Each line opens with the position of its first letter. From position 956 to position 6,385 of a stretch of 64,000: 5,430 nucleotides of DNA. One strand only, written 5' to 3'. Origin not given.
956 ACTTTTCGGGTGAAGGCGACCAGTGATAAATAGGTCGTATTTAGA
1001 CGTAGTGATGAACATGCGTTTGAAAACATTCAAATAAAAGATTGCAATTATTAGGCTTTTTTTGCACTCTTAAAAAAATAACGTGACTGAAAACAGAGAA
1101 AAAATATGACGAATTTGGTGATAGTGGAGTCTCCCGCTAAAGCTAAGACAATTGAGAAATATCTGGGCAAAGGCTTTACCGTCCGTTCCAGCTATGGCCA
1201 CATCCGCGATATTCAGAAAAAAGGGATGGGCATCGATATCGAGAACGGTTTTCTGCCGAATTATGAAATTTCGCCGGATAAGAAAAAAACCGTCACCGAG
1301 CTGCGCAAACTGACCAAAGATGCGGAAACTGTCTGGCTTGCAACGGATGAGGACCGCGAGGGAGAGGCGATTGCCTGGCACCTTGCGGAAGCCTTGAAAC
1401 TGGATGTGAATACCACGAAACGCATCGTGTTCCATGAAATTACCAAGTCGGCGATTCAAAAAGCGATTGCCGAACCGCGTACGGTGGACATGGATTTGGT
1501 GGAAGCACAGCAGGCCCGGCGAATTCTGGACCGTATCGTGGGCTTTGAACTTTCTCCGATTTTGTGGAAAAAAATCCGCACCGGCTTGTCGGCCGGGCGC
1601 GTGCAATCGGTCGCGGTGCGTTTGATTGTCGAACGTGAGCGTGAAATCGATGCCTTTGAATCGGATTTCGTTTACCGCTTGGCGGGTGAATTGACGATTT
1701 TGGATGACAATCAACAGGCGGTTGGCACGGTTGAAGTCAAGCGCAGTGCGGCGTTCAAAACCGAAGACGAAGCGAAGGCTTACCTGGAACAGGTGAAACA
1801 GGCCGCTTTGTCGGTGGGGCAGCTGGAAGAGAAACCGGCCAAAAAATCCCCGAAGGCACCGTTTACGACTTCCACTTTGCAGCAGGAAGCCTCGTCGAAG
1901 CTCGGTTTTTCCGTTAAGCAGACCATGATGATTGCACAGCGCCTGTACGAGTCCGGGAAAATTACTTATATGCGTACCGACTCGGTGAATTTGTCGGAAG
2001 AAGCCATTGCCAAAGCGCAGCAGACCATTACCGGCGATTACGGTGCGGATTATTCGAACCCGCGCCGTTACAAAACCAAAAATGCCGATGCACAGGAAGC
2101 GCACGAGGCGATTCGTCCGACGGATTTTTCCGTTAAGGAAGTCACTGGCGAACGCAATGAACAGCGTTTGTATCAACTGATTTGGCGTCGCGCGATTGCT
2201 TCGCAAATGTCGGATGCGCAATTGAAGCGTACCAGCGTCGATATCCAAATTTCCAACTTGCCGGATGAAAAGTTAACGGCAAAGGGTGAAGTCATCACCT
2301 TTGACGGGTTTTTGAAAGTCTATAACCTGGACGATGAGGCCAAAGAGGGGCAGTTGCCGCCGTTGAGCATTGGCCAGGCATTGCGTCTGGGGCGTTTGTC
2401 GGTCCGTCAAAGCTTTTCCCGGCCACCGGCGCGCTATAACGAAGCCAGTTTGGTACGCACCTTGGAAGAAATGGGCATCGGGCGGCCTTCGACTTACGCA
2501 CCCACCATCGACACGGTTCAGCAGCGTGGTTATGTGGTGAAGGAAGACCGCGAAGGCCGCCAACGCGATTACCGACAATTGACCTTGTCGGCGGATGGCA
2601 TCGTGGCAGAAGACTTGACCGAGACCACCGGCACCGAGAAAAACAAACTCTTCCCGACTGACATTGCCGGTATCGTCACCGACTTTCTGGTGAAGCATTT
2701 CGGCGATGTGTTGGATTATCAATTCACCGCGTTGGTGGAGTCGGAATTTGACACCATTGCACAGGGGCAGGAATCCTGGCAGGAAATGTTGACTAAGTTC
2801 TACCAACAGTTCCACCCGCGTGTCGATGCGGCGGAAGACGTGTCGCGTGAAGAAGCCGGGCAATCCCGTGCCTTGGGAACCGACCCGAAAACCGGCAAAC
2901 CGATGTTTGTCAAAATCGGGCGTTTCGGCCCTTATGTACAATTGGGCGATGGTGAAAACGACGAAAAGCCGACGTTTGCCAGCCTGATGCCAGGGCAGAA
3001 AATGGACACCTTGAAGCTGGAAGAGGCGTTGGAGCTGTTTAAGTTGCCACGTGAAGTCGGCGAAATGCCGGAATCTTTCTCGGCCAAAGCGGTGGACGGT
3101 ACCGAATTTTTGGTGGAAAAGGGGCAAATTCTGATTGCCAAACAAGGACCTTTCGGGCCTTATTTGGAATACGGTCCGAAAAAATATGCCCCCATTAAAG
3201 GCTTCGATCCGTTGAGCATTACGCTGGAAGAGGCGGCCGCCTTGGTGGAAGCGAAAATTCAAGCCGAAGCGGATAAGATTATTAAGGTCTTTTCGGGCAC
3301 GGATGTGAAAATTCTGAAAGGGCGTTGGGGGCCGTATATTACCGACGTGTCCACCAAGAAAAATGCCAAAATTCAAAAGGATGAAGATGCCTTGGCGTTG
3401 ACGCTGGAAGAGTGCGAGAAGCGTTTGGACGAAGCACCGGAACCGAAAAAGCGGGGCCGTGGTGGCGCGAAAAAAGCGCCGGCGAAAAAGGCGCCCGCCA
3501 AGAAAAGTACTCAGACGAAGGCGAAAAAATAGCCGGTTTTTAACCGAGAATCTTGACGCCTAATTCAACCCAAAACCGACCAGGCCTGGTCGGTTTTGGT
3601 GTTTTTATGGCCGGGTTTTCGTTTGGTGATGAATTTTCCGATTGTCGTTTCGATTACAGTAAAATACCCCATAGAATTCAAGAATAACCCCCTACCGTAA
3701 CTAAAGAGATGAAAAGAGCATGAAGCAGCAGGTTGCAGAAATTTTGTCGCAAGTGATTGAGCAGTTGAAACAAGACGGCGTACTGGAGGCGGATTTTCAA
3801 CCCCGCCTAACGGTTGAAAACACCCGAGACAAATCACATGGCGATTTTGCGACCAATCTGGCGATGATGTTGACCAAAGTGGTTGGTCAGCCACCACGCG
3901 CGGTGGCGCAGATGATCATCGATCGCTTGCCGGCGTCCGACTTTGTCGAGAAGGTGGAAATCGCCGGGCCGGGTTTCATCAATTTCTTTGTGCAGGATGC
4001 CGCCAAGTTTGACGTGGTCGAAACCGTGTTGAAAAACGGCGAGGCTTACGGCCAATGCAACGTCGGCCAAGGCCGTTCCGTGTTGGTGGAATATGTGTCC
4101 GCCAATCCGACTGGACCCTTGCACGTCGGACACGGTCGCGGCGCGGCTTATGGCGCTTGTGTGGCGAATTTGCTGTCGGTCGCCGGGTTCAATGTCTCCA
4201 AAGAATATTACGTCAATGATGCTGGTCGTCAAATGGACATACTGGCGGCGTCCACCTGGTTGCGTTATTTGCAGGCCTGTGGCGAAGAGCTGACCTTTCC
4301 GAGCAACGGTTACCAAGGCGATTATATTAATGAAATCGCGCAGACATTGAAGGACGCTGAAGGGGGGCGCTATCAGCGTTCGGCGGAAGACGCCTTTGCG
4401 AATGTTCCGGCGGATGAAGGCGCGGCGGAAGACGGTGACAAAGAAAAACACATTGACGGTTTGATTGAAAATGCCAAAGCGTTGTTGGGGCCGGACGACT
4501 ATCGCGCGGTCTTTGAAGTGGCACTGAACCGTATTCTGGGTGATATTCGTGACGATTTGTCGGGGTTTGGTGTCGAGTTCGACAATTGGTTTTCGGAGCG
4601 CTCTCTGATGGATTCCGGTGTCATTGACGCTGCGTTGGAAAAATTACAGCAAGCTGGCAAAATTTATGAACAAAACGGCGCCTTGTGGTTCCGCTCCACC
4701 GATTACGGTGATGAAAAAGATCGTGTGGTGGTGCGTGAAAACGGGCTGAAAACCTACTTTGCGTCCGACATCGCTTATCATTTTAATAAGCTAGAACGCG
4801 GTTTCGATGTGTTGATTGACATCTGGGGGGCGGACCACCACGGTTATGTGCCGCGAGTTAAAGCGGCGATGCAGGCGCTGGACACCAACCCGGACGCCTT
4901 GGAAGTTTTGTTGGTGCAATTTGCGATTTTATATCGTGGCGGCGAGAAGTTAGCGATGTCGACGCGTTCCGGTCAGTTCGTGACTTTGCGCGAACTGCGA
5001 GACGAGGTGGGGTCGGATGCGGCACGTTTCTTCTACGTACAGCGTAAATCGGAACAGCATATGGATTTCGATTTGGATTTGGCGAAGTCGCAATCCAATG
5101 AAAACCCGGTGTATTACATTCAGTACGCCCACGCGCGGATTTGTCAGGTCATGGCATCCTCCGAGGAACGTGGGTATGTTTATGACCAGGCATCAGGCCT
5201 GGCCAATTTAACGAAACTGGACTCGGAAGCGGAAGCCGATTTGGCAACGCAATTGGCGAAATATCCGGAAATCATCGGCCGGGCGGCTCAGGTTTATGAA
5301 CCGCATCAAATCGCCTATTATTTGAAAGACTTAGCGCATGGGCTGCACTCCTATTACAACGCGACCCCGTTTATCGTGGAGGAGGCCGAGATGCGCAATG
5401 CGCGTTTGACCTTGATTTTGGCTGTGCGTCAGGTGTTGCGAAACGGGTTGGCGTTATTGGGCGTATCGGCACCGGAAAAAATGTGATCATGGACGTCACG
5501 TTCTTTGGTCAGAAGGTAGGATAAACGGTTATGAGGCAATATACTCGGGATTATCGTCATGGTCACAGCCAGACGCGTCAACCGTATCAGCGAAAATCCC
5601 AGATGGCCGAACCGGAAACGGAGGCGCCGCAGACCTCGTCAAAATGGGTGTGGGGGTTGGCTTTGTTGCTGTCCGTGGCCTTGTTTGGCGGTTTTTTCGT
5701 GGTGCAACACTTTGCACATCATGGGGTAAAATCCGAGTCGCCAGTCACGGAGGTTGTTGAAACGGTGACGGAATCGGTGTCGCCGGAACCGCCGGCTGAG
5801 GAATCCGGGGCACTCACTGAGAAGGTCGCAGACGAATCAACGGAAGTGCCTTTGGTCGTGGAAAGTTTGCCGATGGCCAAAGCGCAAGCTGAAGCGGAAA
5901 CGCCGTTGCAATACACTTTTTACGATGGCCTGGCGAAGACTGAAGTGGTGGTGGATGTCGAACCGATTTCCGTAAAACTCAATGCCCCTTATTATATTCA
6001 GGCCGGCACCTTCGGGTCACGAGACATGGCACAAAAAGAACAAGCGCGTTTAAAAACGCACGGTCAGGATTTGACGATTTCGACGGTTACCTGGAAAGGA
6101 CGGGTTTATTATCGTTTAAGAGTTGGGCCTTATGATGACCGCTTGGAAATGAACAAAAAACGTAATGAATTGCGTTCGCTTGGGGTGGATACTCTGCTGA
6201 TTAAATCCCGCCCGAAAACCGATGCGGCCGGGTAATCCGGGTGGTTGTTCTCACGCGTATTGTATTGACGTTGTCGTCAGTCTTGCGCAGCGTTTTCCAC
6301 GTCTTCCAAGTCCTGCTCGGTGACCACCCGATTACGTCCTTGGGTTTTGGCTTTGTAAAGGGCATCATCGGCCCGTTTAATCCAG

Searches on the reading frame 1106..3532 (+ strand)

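Call 28: search_protein_families(library=pfam, proteins=[window:1106-3532:+], max_evalue=0.001)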
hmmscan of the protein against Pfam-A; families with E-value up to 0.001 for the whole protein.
window:1106-3532:+ (808 aa): 4 families
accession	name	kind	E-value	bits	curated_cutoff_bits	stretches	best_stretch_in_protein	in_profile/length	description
PF01131.25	Topoisom_bac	-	1.3e-114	383.8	35.1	2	127-482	2-362/411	DNA topoisomerase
PF13368.11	Toprim_C_rpt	-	4e-40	136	22.3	3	593-652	1-53/57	Topoisomerase C-terminal repeat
PF01751.28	Toprim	-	4.9e-22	78.4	23.1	1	4-112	2-96/96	Toprim domain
PF13662.12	Toprim_4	-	0.00081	20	25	0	47-100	28-78/85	Toprim domain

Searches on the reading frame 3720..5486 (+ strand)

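Call 28: search_protein_families(library=pfam, proteins=[window:3720-5486:+], max_evalue=0.001)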
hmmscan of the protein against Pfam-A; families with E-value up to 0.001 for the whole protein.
window:3720-5486:+ (588 aa): 4 families
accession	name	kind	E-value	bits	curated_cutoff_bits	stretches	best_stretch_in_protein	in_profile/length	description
PF05746.21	DALR_1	-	1.7e-34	118.8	22.3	1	467-588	1-117/117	DALR anticodon binding domain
PF03485.21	Arg_tRNA_synt_N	-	2.7e-25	89.2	21.5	1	4-91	2-85/85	Arginyl tRNA synthetase N terminal domain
PF00750.26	tRNA-synt_1d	-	8.8e-23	81.3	23.3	2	100-178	2-79/349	tRNA synthetases class I (R), catalytic domain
PF09334.17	tRNA-synt_1g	-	1.7e-06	27.5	20.1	0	411-461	326-375/391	tRNA synthetases class I (M)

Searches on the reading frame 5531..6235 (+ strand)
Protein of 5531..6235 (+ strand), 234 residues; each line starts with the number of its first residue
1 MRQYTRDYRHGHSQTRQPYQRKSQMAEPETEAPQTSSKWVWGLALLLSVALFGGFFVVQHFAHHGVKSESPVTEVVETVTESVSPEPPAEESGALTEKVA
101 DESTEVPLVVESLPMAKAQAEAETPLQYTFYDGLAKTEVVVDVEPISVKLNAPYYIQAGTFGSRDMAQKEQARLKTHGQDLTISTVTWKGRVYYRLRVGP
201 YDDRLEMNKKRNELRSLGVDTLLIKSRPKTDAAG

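Call 28: search_protein_families(library=pfam, proteins=[window:5531-6235:+], max_evalue=0.001)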
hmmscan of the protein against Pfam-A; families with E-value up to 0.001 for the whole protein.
window:5531-6235:+ (234 aa): 1 family
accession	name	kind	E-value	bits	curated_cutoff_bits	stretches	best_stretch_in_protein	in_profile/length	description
PF05036.18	SPOR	-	4.9e-14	52.8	21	1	152-220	3-71/76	SPOR domain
